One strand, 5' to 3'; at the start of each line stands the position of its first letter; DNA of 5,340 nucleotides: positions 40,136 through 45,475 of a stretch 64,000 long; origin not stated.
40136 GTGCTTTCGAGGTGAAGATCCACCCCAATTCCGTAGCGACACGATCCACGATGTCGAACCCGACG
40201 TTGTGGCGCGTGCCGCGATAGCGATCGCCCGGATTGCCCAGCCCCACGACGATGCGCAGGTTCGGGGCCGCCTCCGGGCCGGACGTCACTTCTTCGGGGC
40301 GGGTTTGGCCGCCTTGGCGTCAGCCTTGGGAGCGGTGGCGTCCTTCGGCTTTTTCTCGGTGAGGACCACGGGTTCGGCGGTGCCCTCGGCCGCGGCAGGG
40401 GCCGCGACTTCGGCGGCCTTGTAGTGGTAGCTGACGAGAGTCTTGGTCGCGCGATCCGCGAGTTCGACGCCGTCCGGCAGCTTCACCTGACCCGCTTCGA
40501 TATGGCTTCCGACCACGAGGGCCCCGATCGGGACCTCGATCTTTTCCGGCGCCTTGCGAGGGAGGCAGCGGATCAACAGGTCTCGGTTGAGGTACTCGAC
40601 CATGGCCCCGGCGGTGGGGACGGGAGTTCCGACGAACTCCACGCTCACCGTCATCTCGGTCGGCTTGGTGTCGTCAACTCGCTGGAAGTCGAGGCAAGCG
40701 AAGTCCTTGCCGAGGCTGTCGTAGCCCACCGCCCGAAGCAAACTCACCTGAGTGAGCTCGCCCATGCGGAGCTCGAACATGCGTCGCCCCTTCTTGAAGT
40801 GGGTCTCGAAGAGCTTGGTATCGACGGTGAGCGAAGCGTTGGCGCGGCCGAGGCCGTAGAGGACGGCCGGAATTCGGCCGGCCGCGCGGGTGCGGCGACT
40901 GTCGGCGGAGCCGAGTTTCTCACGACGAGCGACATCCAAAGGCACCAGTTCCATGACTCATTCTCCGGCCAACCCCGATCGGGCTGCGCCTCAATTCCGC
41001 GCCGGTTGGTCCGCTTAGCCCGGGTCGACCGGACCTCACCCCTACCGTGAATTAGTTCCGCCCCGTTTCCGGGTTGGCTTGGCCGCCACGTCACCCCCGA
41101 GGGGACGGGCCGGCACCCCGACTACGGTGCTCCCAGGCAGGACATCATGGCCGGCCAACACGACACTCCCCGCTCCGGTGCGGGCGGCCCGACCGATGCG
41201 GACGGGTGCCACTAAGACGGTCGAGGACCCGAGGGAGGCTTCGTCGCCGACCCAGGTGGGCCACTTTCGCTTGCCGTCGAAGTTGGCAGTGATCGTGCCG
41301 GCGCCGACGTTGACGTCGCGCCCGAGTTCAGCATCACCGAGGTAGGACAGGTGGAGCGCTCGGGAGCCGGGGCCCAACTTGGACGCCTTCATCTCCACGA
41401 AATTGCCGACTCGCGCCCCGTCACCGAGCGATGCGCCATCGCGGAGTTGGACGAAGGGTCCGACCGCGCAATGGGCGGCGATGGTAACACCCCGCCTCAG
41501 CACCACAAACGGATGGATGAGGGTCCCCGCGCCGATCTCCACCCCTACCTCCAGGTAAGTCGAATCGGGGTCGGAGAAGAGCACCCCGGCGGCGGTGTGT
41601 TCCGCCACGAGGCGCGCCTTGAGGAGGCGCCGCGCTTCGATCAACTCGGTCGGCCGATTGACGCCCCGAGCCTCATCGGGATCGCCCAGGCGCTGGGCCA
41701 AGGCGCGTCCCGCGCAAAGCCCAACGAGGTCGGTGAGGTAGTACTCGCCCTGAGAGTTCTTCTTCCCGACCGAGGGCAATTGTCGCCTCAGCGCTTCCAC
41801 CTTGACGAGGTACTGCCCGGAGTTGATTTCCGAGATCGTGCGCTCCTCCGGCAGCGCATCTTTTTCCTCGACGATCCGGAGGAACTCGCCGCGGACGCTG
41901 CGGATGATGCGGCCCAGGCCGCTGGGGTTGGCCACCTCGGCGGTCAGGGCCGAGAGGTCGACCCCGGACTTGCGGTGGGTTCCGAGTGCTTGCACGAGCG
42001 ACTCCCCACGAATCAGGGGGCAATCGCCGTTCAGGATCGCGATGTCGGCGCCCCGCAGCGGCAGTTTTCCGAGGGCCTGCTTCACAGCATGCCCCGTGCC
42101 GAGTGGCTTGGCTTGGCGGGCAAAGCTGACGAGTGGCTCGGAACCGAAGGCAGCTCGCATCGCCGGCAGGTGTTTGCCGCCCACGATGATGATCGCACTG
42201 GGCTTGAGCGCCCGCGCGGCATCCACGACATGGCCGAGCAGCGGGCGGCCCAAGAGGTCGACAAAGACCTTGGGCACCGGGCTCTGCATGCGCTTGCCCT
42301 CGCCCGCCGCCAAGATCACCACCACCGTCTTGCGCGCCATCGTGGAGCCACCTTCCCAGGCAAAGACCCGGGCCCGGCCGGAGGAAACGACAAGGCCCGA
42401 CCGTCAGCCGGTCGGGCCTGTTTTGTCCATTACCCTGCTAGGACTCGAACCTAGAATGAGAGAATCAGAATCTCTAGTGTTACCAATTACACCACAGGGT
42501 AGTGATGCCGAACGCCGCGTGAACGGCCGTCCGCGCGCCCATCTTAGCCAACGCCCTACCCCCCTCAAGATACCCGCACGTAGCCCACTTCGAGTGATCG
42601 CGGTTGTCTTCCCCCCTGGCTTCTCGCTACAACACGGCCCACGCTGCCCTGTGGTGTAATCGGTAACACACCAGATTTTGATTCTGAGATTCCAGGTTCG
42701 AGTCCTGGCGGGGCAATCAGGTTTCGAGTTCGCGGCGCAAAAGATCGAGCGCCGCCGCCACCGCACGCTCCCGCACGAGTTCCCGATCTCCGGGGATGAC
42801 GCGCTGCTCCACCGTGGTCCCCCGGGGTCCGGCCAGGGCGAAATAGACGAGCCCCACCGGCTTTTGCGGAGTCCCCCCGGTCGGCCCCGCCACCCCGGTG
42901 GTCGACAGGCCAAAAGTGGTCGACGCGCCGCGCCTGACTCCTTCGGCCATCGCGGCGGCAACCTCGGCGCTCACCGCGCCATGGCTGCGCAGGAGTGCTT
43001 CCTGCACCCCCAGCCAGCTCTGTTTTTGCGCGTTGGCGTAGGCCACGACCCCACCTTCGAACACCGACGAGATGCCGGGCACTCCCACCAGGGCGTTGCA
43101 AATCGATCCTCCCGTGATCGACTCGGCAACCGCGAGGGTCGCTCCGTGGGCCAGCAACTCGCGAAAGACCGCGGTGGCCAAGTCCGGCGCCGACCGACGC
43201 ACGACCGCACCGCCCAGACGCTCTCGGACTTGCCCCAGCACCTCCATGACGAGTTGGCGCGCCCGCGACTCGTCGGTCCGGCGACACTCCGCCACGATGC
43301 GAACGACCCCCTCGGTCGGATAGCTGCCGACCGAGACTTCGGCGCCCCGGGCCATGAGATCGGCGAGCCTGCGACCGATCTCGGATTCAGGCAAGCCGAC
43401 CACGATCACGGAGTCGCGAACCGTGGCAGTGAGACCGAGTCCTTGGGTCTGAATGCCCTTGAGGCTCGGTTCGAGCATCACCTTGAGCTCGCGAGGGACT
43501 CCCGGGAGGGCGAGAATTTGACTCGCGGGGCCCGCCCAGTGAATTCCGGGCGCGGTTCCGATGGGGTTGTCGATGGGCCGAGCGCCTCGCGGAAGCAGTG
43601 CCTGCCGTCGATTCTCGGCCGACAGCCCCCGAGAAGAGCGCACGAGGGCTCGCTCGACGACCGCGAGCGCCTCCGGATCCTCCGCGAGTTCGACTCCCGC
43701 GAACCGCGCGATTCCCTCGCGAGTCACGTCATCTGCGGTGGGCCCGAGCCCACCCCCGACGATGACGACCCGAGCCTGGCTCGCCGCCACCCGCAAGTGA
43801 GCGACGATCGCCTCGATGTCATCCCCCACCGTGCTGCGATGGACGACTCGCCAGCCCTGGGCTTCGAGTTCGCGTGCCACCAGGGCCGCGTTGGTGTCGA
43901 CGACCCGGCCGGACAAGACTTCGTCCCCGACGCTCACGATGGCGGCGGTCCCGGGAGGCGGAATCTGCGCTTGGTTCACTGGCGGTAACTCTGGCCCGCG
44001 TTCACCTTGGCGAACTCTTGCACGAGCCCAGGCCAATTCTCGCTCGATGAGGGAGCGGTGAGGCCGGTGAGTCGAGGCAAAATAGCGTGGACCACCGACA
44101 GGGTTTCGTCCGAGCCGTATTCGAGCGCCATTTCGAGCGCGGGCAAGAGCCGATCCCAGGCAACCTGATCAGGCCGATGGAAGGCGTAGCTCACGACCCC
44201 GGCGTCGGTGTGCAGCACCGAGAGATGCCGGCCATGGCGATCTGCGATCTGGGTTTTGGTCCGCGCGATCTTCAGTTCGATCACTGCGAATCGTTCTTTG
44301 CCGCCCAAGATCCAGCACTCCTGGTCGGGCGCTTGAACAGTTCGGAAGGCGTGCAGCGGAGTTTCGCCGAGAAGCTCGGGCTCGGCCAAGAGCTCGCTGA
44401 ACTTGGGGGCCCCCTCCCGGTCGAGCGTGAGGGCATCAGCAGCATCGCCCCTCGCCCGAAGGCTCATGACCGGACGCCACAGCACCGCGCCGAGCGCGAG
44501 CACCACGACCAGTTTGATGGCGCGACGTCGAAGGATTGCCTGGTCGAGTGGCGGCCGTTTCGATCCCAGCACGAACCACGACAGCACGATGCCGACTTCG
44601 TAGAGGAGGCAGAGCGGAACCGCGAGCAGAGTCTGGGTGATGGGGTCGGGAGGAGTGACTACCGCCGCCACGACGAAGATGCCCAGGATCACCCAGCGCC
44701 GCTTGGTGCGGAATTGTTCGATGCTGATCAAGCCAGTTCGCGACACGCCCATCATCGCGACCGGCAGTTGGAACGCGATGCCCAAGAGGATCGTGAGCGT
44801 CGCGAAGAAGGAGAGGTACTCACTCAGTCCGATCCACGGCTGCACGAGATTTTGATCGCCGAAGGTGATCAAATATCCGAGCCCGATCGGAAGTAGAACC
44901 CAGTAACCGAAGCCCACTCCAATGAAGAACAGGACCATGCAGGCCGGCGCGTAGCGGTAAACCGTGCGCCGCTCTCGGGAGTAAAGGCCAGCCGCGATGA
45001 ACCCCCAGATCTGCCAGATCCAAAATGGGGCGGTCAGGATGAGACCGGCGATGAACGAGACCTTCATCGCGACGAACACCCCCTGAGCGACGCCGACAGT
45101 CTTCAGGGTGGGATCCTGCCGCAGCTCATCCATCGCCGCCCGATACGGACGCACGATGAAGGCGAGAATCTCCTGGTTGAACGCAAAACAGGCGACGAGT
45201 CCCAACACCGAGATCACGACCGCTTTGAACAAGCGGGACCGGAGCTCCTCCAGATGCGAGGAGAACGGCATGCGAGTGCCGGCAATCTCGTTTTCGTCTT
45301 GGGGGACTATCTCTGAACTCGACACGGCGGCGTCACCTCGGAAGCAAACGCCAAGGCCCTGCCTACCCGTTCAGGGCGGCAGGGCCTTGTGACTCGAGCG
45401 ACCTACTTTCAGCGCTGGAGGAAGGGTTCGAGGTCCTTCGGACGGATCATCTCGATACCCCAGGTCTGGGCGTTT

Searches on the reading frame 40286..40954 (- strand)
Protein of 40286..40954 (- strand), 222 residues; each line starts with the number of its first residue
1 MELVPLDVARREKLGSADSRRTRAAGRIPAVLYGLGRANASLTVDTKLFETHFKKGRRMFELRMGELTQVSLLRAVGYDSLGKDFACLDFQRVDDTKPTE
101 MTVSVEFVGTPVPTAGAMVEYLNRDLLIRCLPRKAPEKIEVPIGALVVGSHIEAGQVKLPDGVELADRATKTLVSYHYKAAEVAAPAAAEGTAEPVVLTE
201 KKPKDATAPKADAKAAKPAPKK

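Call 70: search_protein_families(library=pfam, proteins=[window:40286-40954:-])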
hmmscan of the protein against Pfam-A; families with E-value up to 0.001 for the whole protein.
window:40286-40954:- (222 aa): 2 families
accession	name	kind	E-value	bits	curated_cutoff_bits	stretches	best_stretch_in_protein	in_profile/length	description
PF14693.11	Ribosomal_TL5_C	-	3.1e-15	56.7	27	1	100-176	3-80/84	Ribosomal protein TL5, C-terminal domain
PF01386.24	Ribosomal_L25p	-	1.3e-11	45.3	23.6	1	6-90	1-82/82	Ribosomal L25p family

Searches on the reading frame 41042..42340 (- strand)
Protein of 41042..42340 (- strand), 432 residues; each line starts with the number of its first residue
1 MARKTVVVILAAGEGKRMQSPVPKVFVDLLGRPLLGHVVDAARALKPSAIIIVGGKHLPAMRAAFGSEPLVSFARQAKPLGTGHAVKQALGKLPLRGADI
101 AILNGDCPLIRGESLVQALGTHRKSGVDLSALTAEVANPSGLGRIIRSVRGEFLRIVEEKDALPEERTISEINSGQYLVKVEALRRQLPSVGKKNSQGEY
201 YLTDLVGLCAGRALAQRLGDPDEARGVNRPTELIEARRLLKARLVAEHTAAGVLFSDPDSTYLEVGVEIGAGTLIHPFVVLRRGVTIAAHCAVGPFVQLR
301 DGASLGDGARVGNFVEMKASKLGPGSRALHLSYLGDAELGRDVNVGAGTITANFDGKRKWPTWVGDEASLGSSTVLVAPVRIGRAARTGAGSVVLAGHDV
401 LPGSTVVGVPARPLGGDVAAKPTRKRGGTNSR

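Call 70: search_protein_families(library=pfam, proteins=[window:41042-42340:-])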
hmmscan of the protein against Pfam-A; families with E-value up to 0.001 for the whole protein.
window:41042-42340:- (432 aa): 4 families
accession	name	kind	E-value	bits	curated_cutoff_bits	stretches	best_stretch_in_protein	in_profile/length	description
PF00132.30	Hexapep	-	2.2e-19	68.7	27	2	266-299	1-34/36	Bacterial transferase hexapeptide (six repeats)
PF12804.13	NTP_transf_3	-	5.2e-17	62.9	27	1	7-134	1-123/160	MobA-like NTP transferase domain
PF01128.25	IspD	-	8.2e-09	36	27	1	6-53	2-50/221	2-C-methyl-D-erythritol 4-phosphate cytidylyltransferase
PF00483.29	NTP_transferase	-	1.2e-08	35.3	21.2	1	7-204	2-204/245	Nucleotidyl transferase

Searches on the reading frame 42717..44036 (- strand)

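Call 70: search_protein_families(library=pfam, proteins=[window:42717-44036:-])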
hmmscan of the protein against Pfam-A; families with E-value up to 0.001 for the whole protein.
window:42717-44036:- (439 aa): 4 families
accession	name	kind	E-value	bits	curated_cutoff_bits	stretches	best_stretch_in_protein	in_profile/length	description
PF02464.23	CinA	-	4.4e-56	189.3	23.5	1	286-436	4-154/155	Competence-damaged protein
PF00994.29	MoCF_biosynth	-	3.3e-34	118.1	26.6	1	32-190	1-136/144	Probable molybdopterin binding domain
PF18146.6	CinA_KH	-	6.8e-11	42.5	27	1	212-278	6-71/73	Damage-inducible protein CinA KH domain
PF24102.1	FLAD1_M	-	0.00066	19.9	27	0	211-252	7-53/78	FAD synthase, middle domain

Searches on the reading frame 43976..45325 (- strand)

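Call 70: search_protein_families(library=pfam, proteins=[window:43976-45325:-])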
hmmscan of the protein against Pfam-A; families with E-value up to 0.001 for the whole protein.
window:43976-45325:- (449 aa): 2 families
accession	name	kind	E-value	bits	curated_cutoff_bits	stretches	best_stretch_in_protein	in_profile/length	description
PF00902.23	TatC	-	3.8e-67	226.6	25.1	1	23-237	1-208/208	Sec-independent protein translocase protein (TatC)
PF24378.1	DUF7534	-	2.1e-05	25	28.4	1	217-241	16-40/57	Family of unknown function (DUF7534)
